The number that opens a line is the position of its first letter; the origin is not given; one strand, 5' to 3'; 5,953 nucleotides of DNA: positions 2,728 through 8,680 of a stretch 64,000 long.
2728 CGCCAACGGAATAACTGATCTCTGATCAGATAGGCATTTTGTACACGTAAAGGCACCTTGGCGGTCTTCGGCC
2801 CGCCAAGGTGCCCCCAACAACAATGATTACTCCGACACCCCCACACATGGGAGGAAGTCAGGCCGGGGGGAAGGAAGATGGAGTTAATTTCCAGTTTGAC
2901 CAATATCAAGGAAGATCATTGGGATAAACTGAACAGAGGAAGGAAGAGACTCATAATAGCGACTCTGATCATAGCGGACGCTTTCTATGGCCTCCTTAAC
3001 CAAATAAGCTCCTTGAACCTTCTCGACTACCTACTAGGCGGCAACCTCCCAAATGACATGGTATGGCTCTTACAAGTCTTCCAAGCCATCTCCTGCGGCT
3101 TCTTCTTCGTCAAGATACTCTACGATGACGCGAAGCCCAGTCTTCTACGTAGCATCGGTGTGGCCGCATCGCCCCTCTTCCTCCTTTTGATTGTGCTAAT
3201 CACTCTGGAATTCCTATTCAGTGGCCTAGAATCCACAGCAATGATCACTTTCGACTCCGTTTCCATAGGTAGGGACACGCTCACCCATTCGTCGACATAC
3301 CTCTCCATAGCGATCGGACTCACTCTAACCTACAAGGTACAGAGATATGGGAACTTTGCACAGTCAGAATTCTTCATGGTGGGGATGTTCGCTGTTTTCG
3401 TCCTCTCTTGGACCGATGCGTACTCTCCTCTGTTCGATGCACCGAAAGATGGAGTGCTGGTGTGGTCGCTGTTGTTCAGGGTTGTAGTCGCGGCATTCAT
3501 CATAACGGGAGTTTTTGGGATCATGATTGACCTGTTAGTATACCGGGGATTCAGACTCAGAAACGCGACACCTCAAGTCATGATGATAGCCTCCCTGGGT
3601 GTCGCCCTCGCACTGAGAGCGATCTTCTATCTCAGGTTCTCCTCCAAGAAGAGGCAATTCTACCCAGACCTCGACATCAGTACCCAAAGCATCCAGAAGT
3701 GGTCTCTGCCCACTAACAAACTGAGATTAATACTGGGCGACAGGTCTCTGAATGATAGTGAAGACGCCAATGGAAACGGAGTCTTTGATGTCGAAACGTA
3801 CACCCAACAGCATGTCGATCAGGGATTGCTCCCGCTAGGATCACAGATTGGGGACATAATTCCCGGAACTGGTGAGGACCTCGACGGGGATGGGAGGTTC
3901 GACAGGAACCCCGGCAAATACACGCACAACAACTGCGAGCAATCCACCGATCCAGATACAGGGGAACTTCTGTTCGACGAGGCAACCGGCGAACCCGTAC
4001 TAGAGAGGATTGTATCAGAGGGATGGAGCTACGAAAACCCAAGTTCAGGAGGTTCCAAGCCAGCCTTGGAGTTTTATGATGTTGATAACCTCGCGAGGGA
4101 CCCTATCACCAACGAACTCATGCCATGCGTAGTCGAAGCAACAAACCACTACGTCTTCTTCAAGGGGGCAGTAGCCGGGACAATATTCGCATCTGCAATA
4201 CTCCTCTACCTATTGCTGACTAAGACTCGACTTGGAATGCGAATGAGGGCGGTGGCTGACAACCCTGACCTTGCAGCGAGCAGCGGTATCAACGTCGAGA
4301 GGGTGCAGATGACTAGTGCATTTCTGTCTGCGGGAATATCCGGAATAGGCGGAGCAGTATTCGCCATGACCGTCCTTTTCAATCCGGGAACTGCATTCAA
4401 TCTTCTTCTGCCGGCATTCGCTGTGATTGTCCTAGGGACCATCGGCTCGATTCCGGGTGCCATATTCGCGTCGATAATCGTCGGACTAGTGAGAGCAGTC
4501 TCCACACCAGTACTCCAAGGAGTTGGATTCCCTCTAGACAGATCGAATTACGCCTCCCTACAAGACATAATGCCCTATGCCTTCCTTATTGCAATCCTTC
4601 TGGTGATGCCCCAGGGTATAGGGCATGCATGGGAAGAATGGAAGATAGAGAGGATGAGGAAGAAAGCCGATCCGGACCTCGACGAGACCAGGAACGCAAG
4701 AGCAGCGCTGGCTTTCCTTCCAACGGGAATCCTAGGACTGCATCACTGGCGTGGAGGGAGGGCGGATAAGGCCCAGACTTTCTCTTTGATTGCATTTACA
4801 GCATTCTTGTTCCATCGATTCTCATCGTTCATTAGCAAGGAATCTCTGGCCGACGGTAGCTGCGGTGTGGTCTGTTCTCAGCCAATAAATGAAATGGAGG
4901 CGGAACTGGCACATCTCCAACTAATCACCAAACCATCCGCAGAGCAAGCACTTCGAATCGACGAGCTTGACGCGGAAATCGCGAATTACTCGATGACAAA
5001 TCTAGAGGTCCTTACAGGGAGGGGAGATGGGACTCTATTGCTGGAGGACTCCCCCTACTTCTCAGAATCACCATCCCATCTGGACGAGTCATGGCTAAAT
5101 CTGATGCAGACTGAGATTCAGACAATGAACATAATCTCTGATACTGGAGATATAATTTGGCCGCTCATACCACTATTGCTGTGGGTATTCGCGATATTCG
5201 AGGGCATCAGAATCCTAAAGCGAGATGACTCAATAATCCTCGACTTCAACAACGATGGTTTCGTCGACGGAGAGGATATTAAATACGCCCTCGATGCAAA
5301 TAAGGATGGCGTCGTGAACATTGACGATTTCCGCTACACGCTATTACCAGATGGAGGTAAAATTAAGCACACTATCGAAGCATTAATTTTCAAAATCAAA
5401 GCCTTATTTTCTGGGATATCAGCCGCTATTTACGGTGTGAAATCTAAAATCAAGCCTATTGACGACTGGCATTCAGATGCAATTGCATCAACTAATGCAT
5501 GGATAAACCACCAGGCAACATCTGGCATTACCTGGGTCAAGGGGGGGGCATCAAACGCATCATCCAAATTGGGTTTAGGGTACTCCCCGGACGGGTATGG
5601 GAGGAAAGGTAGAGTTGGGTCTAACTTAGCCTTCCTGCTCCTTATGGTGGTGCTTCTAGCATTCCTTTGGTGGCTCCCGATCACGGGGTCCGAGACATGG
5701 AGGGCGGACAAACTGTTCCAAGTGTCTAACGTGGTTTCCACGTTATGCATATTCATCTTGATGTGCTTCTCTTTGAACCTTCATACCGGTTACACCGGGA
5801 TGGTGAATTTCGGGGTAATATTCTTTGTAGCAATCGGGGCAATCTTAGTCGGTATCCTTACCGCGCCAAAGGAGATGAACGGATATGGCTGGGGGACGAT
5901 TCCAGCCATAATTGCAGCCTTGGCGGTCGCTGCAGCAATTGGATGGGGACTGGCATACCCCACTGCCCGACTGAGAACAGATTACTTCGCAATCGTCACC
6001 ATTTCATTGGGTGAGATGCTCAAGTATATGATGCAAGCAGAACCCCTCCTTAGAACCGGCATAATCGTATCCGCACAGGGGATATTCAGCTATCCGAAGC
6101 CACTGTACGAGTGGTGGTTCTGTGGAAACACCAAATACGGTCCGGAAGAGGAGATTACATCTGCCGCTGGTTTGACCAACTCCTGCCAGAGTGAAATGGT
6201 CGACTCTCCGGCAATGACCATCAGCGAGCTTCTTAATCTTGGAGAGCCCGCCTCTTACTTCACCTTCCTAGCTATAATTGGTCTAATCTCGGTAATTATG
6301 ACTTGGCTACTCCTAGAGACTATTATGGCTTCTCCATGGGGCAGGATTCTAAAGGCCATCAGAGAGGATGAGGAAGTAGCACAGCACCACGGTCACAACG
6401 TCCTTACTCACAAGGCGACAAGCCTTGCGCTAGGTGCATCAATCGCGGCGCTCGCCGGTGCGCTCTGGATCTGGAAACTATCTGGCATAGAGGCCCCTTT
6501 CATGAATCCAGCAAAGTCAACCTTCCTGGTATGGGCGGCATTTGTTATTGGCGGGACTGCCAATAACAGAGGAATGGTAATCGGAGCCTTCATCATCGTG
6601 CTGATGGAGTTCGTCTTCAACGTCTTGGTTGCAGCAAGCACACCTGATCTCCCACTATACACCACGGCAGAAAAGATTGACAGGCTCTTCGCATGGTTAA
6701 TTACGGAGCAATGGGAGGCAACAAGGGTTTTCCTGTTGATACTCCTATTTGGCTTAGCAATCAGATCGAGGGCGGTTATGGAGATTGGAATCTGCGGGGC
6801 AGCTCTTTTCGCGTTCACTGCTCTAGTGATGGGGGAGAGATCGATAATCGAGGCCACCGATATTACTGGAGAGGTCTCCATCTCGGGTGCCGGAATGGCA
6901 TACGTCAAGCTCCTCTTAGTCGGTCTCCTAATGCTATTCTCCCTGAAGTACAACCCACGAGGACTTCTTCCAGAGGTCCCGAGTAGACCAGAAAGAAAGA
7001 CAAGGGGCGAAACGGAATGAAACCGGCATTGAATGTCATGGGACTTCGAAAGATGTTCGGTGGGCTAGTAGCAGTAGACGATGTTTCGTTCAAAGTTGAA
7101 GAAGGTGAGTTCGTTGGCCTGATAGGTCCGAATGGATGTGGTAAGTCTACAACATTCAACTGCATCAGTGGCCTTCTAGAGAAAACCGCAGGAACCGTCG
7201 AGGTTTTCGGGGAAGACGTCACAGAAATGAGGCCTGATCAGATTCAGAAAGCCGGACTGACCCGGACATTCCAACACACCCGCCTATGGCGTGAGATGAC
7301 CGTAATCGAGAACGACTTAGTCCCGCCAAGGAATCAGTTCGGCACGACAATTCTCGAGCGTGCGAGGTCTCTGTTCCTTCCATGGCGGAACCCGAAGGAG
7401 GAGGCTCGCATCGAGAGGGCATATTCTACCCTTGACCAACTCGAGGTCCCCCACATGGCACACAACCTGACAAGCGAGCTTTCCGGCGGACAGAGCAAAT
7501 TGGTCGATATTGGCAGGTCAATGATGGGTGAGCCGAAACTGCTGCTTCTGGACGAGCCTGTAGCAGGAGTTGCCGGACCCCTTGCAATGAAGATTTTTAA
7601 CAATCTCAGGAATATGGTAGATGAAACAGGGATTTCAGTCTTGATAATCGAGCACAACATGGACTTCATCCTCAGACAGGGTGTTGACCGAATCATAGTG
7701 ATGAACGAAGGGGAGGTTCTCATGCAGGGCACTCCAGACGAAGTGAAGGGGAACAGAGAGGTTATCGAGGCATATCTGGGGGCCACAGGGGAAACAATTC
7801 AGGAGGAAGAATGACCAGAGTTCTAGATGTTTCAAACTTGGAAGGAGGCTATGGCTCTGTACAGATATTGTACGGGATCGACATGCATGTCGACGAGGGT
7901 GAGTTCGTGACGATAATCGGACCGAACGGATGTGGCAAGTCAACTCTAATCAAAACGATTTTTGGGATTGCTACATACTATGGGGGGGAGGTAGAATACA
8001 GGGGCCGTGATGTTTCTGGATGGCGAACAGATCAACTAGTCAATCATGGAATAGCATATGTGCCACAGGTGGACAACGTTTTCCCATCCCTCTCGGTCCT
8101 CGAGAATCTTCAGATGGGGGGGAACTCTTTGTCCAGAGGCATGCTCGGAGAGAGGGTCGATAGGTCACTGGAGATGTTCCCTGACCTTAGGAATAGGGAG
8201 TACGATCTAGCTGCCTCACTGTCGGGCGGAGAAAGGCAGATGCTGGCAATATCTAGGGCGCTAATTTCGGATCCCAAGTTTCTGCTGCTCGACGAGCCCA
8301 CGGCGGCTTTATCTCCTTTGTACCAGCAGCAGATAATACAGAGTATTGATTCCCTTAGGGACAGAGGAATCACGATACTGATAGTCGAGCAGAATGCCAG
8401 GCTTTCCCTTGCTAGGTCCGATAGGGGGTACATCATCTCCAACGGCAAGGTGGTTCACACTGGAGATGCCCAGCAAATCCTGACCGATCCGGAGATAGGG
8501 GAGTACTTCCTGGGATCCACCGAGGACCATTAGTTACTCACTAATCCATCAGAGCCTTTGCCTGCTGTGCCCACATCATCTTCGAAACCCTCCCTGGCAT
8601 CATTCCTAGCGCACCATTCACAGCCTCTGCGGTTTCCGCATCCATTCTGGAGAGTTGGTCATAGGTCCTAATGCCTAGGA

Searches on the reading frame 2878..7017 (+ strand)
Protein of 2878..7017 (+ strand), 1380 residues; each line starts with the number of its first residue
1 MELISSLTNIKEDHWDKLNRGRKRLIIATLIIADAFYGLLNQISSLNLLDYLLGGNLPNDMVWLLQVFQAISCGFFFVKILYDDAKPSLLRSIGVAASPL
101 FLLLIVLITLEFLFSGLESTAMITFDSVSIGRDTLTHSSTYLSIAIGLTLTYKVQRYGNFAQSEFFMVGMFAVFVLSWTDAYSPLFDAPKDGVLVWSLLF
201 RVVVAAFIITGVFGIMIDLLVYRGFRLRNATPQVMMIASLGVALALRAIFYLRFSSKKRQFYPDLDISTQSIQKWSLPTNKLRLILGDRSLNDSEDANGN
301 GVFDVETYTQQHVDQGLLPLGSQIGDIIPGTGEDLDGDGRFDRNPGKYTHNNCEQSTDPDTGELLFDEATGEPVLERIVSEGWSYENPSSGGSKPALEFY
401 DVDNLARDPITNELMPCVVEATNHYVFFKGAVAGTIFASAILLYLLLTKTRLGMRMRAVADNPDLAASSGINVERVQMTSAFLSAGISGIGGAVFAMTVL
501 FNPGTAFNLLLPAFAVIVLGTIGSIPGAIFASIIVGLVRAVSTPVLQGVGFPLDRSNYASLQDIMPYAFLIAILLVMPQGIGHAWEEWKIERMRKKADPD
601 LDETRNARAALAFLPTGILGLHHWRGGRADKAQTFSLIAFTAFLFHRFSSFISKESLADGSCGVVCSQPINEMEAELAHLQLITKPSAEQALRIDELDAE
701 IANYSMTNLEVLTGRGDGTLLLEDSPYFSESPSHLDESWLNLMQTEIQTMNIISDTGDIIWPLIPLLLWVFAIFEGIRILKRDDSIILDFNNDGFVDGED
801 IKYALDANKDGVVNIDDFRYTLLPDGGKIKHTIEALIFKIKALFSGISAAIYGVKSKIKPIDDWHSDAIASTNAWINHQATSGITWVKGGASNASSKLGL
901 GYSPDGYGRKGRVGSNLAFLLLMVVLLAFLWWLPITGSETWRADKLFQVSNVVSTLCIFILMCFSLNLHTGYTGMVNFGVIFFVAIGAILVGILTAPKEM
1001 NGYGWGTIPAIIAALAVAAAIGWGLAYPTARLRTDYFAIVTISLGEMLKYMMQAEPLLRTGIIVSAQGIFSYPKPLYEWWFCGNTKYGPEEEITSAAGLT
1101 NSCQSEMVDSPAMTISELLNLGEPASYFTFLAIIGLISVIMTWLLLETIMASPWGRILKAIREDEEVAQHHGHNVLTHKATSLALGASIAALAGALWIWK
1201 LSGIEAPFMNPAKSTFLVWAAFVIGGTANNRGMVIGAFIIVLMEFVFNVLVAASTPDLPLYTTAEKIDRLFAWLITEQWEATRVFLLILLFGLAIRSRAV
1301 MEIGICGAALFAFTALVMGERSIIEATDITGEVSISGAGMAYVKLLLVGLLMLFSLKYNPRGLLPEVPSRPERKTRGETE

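Call 9: search_protein_families(library=pfam, proteins=[window:2878-7017:+], max_evalue=0.00001)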
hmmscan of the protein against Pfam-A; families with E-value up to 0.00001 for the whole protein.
window:2878-7017:+ (1380 aa): 1 family
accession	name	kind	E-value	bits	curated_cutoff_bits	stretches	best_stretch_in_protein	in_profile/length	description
PF02653.21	BPD_transp_2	-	4.8e-60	203.4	26.8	3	950-1253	3-252/269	Branched-chain amino acid transport system / permease component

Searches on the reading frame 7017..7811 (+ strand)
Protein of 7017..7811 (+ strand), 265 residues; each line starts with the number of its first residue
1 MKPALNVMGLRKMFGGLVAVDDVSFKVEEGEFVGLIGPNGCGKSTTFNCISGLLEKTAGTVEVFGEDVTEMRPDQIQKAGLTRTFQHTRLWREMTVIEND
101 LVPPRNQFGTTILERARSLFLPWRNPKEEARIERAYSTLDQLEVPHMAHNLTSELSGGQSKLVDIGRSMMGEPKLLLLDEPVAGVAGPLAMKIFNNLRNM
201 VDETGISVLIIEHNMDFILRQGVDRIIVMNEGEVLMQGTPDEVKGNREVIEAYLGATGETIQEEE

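Call 92: search_protein_families(library=pfam, proteins=[window:7017-7811:+], max_evalue=0.0001)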
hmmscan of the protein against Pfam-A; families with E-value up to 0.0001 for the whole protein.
window:7017-7811:+ (265 aa): 2 families
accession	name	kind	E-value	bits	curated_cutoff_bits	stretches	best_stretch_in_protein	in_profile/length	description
PF00005.33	ABC_tran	-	3.8e-33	115.4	25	1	21-183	2-137/137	ABC transporter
PF12399.14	BCA_ABC_TP_C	-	1.3e-08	34.7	25.5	1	233-256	1-24/27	Branched-chain amino acid ATP-binding cassette transporter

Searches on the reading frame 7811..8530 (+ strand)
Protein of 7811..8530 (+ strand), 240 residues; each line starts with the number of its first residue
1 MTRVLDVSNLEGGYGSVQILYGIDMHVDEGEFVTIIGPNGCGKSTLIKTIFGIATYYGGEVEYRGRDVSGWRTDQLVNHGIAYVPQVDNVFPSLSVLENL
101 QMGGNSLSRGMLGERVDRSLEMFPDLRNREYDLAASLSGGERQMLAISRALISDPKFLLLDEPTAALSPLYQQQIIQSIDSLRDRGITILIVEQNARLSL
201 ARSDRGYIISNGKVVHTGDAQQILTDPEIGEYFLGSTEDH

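Call 92: search_protein_families(library=pfam, proteins=[window:7811-8530:+], max_evalue=0.0001)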
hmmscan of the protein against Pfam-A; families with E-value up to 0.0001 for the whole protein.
window:7811-8530:+ (240 aa): 3 families
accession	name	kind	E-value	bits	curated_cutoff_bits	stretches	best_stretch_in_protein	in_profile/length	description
PF00005.33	ABC_tran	-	1.1e-32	114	25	1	22-165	3-137/137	ABC transporter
PF13304.12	AAA_21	-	1.1e-11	45.8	27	1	131-191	232-295/304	AAA domain, putative AbiEii toxin, Type IV TA system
PF02463.25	SMC_N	-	2.5e-07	30.8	40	0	31-51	25-46/220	RecF/RecN/SMC N terminal domain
